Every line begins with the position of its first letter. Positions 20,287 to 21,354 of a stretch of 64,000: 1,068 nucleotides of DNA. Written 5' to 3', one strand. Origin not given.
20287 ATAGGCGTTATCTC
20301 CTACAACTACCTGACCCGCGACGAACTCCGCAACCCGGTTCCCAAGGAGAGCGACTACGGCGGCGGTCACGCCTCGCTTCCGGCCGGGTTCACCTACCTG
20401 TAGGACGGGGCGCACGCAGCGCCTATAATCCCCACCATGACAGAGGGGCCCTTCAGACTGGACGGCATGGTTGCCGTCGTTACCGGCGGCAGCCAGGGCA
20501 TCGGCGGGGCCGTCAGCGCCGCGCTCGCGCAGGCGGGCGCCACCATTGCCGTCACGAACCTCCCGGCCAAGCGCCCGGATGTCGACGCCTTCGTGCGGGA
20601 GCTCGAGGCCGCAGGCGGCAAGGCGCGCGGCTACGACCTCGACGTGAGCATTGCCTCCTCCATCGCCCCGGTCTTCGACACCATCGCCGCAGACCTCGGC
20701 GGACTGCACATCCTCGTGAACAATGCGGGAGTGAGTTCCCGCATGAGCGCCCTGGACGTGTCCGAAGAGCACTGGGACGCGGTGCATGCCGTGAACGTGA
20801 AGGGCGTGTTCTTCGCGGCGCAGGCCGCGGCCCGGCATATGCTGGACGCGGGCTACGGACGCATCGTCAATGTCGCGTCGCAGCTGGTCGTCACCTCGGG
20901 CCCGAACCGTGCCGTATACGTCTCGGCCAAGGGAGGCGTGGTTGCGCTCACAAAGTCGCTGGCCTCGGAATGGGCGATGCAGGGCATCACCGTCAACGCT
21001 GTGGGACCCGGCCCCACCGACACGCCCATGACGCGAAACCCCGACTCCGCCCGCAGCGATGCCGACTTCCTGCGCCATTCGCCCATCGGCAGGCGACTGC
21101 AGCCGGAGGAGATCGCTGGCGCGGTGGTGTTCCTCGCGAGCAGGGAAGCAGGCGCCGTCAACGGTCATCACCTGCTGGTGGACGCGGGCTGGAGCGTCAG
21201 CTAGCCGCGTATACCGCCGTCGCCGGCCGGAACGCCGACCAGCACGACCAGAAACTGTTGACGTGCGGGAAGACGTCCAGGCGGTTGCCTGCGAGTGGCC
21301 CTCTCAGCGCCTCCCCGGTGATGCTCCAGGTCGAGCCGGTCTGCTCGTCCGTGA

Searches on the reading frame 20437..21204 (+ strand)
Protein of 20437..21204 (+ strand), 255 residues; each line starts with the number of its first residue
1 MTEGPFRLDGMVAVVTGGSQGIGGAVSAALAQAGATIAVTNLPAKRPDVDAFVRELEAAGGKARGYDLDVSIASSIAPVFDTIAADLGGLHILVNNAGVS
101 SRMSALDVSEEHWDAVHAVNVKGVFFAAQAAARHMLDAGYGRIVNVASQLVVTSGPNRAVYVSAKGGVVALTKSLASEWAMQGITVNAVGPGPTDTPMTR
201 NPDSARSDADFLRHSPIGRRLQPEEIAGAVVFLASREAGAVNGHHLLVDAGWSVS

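Call 11: search_protein_families(library=pfam, proteins=[window:20437-21204:+], max_evalue=0.001)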
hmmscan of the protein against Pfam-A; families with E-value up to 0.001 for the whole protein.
window:20437-21204:+ (255 aa): 3 families
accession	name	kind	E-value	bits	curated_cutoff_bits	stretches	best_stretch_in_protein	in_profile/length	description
PF13561.12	adh_short_C2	-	1.2e-60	205.4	27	1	20-253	6-236/236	Enoyl-(Acyl carrier protein) reductase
PF00106.31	adh_short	-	1.6e-51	175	26.6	1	12-202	2-190/195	short chain dehydrogenase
PF08659.16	KR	-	1.8e-12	48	22.6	1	13-187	3-171/180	KR domain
